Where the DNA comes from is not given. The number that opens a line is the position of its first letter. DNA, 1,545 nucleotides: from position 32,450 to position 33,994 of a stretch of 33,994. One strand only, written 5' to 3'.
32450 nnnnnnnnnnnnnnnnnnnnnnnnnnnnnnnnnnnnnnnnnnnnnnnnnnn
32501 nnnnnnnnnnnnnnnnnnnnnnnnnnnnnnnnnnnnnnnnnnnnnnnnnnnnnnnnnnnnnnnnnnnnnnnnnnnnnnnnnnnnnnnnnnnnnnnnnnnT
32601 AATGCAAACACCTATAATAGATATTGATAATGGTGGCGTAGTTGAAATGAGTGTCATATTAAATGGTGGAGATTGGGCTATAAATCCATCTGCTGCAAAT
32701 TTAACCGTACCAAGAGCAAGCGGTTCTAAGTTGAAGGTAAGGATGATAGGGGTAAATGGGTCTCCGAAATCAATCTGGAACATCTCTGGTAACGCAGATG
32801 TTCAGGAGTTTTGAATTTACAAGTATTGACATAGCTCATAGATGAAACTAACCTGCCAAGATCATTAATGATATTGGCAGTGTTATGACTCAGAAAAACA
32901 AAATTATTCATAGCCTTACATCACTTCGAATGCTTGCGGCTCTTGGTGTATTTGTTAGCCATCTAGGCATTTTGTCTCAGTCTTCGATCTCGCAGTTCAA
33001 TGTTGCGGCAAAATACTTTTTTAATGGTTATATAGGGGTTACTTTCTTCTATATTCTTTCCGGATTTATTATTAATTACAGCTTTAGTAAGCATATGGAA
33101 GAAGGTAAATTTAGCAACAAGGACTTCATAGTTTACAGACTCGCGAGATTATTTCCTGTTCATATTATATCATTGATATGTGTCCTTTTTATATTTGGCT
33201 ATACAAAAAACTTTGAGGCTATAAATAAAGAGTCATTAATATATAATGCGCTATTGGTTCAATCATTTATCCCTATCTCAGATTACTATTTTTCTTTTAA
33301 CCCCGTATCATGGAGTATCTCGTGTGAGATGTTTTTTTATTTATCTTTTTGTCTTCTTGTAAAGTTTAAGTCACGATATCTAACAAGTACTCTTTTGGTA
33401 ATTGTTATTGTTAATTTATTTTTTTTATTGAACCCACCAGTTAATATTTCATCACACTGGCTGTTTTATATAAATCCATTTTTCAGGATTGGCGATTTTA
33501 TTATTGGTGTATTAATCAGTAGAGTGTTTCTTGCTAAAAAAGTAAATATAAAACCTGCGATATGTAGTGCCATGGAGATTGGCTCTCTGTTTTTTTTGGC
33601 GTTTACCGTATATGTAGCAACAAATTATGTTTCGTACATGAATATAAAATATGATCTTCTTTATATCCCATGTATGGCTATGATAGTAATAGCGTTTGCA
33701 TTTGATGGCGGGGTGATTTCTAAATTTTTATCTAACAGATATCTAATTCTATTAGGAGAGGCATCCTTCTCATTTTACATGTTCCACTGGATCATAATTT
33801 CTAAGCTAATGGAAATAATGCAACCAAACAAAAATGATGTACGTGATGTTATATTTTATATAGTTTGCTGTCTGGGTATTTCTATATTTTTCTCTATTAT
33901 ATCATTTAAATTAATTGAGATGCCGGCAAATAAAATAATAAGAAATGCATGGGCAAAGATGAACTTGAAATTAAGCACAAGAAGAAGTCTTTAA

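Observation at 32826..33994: Very AT-rich acyltransferase-3 moron with its own promoter and a 24-bp operator-like palindrome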

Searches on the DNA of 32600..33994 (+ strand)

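Call 4: search_dna_similar(query=window:32700-33994:+, collection=phages, mode=near, max_rows=30)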
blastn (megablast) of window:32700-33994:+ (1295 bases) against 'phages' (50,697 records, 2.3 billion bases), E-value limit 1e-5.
No match.

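Call 8: search_dna_similar(query=window:32700-33994:+, collection=ecoli_genomes, mode=near, max_rows=30)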
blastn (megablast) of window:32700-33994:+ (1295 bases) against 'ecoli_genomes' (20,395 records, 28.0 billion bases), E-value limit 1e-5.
Records with a match: 2; places in all: 2; records where one place covers at least 80% of the query: 2.
Genomes with a match: 2 of 5426; with a place that covers at least 80% of the query: 2. Places per genome that has any: lowest 1, median 1, highest 1. On chromosomes: 2 places; on plasmids: 0.
Best place of each record, by identity: >=99% 2.
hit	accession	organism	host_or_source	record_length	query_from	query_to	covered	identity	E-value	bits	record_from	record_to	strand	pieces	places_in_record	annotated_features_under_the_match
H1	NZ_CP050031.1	Escherichia coli strain 33-6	broiler chicken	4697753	1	1295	100%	99.9%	0e+0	2386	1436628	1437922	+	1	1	acyltransferase family protein | hypothetical protein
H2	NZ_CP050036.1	Escherichia coli strain 58-3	broiler chicken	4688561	1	1295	100%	99.9%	0e+0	2386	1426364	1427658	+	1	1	acyltransferase family protein | hypothetical protein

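Call 11: get_annotated_region(hit=H1, flank=6000)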
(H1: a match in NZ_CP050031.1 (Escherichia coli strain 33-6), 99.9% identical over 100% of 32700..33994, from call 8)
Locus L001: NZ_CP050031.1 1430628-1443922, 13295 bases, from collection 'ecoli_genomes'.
description: Escherichia coli strain 33-6 chromosome, complete genome
organism: Escherichia coli strain 33-6 (NCBI taxid 562)
replicon: chromosome; assembly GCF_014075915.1
host: broiler chicken; source: -; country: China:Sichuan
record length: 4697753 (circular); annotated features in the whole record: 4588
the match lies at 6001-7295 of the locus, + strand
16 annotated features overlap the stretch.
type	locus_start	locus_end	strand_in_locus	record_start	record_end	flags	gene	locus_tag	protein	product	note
CDS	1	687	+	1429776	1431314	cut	emrY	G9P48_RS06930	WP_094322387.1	multidrug efflux MFS transporter permease subunit EmrY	-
CDS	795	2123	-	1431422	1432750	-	dsdA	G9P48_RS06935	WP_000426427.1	D-serine ammonia-lyase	-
CDS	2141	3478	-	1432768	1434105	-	dsdX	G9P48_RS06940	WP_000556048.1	D-serine transporter DsdX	-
CDS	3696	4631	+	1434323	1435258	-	dsdC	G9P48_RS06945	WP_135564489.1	DNA-binding transcriptional regulator DsdC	-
CDS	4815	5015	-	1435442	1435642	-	torI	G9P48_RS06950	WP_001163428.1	response regulator inhibitor TorI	-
CDS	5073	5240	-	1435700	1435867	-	-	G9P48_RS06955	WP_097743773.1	hypothetical protein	-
CDS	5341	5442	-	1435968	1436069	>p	-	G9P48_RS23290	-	DUF551 domain-containing protein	incomplete; partial in the middle of a contig; missing N-terminus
CDS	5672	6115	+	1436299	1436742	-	-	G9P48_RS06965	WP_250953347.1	hypothetical protein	-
CDS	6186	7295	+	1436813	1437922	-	-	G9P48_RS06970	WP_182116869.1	acyltransferase family protein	-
CDS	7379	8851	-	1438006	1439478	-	-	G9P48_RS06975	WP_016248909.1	glucosyltransferase domain-containing protein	-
CDS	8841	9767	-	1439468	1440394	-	yfdH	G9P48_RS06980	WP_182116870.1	glycosyltransferase family 2 protein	-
CDS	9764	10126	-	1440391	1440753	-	yfdG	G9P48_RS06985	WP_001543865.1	GtrA family protein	-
CDS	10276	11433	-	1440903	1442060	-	intS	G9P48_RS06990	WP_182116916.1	prophage integrase IntS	-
tRNA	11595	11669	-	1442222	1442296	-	-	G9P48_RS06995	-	tRNA-Arg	-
CDS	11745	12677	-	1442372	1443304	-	yfdC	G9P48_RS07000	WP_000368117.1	formate/nitrite transporter family protein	-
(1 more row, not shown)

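Call 27: search_dna_similar(query=window:32800-33994:+, collection=ecoli_genomes, mode=distant, max_rows=40, rows=spread)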
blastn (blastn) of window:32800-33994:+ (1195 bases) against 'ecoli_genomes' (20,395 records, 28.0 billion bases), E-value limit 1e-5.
Records with a match: 8; places in all: 8; records where one place covers at least 80% of the query: 8.
Genomes with a match: 8 of 5426; with a place that covers at least 80% of the query: 8. Places per genome that has any: lowest 1, median 1, highest 1. On chromosomes: 8 places; on plasmids: 0.
Best place of each record, by identity: >=99% 2; 60-80% 6.
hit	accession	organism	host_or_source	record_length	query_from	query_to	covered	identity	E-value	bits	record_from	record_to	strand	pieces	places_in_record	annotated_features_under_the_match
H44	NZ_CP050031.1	Escherichia coli strain 33-6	broiler chicken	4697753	1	1195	100%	99.9%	0e+0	2151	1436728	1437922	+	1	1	acyltransferase family protein | hypothetical protein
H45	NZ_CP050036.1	Escherichia coli strain 58-3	broiler chicken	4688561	1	1195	100%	99.9%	0e+0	2151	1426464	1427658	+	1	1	acyltransferase family protein | hypothetical protein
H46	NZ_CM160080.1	Escherichia coli strain GPEC349-628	chicken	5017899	5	1144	95%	69.4%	7e-118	434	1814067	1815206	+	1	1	acyltransferase family protein | phage head-binding domain-containing protein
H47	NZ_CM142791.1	Escherichia coli strain GPEC1176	chicken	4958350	5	1144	95%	69.4%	8e-117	431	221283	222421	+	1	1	acyltransferase family protein | phage head-binding domain-containing protein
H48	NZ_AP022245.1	Escherichia coli strain WP8-S18-CRE-02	-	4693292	5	1144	95%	69.2%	4e-115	425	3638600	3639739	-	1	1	acyltransferase family protein | hypothetical protein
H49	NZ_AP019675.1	Escherichia coli strain GSH8M-2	-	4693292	5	1144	95%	69.2%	4e-115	425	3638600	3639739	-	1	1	acyltransferase family protein | hypothetical protein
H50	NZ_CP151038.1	Escherichia coli strain 19KM2326N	Dog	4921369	5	1144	95%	69.2%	4e-115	425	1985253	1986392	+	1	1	acyltransferase | phage head-binding domain-containing protein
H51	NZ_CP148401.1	Escherichia coli strain Z1323CEC0019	Chicken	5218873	5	1144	95%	69.1%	2e-112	416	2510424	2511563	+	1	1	acyltransferase family protein | phage head-binding domain-containing protein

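Call 31: get_annotated_region(hit=H46, flank=4000)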
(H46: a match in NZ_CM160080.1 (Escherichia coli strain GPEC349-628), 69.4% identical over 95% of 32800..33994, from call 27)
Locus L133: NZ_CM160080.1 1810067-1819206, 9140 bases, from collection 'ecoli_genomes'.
description: Escherichia coli strain GPEC349-628 chromosome, whole genome shotgun sequence
organism: Escherichia coli strain GPEC349-628 (NCBI taxid 562)
replicon: chromosome; assembly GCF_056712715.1
host: chicken; source: not applicable; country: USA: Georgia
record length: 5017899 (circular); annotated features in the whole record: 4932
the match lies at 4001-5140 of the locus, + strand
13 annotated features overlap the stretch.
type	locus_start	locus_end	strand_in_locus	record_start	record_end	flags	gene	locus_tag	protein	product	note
CDS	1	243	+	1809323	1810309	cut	-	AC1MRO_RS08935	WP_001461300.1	P63C domain-containing protein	-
CDS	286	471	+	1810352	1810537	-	-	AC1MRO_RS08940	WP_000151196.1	hypothetical protein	-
CDS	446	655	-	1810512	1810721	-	-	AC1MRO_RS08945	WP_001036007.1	hypothetical protein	-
CDS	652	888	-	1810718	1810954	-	-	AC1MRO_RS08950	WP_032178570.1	Arc family DNA-binding protein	-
CDS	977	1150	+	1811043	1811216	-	-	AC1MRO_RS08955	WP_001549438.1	Arc family DNA-binding protein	-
CDS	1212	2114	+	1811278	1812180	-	-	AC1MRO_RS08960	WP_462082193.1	phage antirepressor N-terminal domain-containing protein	-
CDS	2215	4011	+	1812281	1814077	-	-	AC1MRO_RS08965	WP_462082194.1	phage head-binding domain-containing protein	-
CDS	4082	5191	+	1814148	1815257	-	-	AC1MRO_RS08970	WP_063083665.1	acyltransferase family protein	-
CDS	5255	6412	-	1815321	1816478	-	intS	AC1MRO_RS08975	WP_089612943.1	prophage integrase IntS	-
tRNA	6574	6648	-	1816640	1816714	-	-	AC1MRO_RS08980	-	tRNA-Arg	-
CDS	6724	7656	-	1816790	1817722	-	yfdC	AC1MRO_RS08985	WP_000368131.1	formate/nitrite transporter family protein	-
CDS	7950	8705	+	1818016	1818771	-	mlaA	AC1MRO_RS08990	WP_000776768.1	phospholipid-binding lipoprotein MlaA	-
CDS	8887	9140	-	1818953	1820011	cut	yfdF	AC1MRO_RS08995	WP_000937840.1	protein YfdF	-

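Call 32: get_annotated_region(hit=H48, flank=4000)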
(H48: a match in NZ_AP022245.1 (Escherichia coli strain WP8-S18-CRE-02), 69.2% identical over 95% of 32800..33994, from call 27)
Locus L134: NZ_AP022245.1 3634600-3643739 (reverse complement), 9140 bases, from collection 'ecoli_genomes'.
description: Escherichia coli strain WP8-S18-CRE-02 chromosome, complete genome
organism: Escherichia coli strain WP8-S18-CRE-02 (NCBI taxid 562)
replicon: chromosome; assembly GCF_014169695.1
host: -; source: -; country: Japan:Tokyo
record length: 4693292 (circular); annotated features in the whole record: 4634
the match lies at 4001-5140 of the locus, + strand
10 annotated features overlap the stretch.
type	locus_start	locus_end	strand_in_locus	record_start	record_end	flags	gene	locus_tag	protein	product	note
CDS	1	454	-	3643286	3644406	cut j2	-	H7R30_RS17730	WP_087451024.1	IS3-like element ISSen4 family transposase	programmed frameshift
CDS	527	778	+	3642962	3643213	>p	-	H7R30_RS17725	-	P22AR C-terminal domain-containing protein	incomplete; partial in the middle of a contig; missing N-terminus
CDS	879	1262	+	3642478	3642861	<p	-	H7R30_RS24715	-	phage head-binding domain-containing protein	incomplete; partial in the middle of a contig; missing C-terminus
CDS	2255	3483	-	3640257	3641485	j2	-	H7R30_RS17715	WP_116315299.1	IS3 family transposase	programmed frameshift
CDS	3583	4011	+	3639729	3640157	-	-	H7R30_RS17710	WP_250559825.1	hypothetical protein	-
CDS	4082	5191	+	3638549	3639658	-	-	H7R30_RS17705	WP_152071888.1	acyltransferase family protein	-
CDS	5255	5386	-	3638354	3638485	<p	-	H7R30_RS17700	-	integrase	incomplete; partial in the middle of a contig; missing N-terminus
CDS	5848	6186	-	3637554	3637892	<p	-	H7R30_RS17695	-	LysR substrate-binding domain-containing protein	incomplete; partial in the middle of a contig; missing N-terminus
CDS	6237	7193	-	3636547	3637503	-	paoD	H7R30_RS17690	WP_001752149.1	molybdenum cofactor insertion chaperone PaoD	-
CDS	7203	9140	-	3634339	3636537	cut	paoC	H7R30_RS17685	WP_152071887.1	aldehyde oxidoreductase molybdenum-binding subunit PaoC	-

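Call 33: get_annotated_region(hit=H51, flank=4000)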
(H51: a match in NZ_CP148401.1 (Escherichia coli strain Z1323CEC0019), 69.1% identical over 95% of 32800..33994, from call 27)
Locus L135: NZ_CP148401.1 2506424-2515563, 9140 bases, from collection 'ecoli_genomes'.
description: Escherichia coli strain Z1323CEC0019 chromosome, complete genome
organism: Escherichia coli strain Z1323CEC0019 (NCBI taxid 562)
replicon: chromosome; assembly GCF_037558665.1
host: Chicken; source: -; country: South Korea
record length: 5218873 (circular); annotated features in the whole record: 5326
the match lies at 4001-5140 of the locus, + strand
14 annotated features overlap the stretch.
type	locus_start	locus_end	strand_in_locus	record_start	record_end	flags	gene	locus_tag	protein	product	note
CDS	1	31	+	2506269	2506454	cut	-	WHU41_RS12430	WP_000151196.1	hypothetical protein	-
CDS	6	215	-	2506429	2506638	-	-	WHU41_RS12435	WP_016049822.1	hypothetical protein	-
CDS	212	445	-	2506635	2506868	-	-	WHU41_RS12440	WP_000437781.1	hypothetical protein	-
CDS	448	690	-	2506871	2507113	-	-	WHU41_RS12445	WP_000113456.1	Arc family DNA-binding protein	-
CDS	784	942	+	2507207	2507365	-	-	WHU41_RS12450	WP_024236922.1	Arc family DNA-binding protein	-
CDS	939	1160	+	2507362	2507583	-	-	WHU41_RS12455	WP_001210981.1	hypothetical protein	-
CDS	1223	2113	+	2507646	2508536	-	-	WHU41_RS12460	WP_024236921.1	P22AR C-terminal domain-containing protein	-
CDS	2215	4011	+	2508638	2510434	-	-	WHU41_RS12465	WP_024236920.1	phage head-binding domain-containing protein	-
CDS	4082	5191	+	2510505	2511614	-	-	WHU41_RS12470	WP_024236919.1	acyltransferase family protein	-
CDS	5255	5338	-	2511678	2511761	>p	-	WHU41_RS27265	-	hypothetical protein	incomplete; partial in the middle of a contig; missing N-terminus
CDS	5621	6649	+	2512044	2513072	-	torT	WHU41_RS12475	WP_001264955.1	TMAO reductase system periplasmic protein TorT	-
CDS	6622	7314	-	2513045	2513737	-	torR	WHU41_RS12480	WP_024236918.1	two-component system response regulator TorR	-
CDS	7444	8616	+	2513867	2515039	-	torC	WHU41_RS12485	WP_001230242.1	pentaheme c-type cytochrome TorC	-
CDS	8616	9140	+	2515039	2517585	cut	torA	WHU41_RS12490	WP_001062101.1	trimethylamine-N-oxide reductase TorA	-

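Call 85: search_rna_families(source=window, start=32600, end=33100, threshold=evalue, max_evalue=1)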
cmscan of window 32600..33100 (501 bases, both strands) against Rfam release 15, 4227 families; matches with E-value up to 1: 1.
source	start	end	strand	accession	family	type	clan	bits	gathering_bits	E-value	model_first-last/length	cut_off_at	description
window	32855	32939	-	RF00659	mir-365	Gene; miRNA;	-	20.6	62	0.12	1-86/86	no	mir-365 microRNA precursor family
